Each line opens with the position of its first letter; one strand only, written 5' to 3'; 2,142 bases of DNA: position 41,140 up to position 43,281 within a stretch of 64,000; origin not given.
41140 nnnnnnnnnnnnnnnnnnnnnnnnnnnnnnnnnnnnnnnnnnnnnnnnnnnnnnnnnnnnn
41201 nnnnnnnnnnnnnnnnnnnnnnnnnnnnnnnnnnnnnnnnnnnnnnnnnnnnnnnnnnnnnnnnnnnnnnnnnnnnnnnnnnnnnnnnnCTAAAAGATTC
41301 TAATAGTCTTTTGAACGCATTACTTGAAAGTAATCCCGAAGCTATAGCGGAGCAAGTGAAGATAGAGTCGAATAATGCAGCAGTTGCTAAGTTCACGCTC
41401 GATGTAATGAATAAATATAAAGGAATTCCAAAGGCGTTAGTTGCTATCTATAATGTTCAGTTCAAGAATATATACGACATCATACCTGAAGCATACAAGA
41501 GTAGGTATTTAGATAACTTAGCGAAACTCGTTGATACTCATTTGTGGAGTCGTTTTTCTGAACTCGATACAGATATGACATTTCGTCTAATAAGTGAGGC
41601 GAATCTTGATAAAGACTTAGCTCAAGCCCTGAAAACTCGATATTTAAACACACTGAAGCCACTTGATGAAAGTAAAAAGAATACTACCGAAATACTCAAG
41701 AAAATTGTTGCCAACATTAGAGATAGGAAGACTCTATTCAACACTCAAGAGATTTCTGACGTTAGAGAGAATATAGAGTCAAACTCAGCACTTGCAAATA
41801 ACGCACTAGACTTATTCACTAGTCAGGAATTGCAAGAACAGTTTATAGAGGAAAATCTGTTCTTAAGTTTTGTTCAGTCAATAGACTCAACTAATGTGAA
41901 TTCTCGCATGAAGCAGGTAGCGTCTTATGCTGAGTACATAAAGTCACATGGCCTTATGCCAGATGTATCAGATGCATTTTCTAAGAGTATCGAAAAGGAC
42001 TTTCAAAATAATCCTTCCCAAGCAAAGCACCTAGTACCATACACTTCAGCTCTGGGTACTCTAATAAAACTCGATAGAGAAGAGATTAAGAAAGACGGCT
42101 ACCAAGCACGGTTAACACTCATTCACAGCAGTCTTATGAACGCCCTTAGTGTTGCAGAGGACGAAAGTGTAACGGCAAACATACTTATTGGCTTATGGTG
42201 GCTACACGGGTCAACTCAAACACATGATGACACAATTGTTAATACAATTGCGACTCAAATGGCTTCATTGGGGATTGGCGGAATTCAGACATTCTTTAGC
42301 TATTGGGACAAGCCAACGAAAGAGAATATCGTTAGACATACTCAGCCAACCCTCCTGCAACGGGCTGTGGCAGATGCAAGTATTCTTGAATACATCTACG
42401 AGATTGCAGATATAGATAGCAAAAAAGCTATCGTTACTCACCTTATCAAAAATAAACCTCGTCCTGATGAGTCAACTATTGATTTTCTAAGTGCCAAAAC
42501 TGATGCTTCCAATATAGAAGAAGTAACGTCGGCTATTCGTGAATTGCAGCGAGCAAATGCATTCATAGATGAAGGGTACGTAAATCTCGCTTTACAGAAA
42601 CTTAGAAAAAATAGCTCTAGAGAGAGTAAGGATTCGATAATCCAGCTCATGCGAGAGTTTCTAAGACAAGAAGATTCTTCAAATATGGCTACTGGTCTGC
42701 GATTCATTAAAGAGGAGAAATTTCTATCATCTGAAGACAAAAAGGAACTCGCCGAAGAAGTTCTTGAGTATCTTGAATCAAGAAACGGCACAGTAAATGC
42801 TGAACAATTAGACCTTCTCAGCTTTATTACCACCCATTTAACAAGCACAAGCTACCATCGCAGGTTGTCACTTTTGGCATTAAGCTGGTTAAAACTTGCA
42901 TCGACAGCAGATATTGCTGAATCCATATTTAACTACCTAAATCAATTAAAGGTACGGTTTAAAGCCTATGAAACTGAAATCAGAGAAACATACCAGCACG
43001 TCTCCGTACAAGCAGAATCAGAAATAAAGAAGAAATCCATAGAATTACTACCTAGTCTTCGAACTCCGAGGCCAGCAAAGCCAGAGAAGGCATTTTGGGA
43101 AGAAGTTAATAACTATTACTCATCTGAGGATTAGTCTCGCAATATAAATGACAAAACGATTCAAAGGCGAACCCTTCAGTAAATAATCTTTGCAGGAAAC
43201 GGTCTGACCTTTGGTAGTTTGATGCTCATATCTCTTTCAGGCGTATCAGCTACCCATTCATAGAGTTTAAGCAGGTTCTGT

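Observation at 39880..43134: Stand-alone 1084-aa membrane-inserted KAP-family NTPase in a tRNA-adjacent island: candidate PifA-like defence gene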

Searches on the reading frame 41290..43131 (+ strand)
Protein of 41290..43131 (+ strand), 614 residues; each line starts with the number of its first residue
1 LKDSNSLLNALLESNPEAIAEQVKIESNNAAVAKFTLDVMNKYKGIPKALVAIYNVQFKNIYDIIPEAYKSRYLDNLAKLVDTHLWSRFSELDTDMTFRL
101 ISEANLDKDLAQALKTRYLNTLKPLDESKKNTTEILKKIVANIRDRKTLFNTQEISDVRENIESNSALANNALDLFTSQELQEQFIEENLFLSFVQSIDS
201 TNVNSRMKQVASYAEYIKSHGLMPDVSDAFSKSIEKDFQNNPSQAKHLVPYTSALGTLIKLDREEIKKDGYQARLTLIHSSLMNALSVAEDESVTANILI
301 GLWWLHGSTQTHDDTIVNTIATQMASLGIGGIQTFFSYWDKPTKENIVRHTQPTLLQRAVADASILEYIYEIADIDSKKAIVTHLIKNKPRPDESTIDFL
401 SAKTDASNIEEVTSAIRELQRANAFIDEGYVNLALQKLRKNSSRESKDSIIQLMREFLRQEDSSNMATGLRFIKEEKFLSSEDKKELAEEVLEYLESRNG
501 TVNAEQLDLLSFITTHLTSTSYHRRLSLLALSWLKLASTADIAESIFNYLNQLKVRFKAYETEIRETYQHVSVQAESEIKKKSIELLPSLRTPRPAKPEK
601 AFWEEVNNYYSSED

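Call 85: search_protein_representatives(protein=window:41290-43131:+)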
Query: 614 residues. Proteins with E-value up to 0.001 (for the whole library): 48; up to 1e-10: 33; up to 1e-30: 16. The best 48 are listed.
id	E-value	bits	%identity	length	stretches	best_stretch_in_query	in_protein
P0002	0.0e+00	1050.6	78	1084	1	1-614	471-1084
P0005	7.9e-91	321.9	29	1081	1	2-607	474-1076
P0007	1.2e-70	255.4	28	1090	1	4-607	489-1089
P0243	5.6e-53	197.0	25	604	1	17-607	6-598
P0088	1.3e-40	156.2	23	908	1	2-609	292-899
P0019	8.3e-40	153.6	23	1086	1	1-612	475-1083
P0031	2.2e-38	148.9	21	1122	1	4-612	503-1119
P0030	4.5e-37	144.5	23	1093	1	25-607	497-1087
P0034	2.4e-36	142.2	22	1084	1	1-604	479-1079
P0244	1.5e-34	136.2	23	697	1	1-605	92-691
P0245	3.6e-34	135.0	24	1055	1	3-606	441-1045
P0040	1.7e-33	132.7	23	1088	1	8-613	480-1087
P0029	3.6e-33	131.7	21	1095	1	27-611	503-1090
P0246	1.6e-32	129.6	24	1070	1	1-609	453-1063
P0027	3.1e-32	128.6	23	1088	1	1-611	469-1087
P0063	2.8e-31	125.4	23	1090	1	2-608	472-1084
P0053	1.9e-24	102.9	22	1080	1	2-608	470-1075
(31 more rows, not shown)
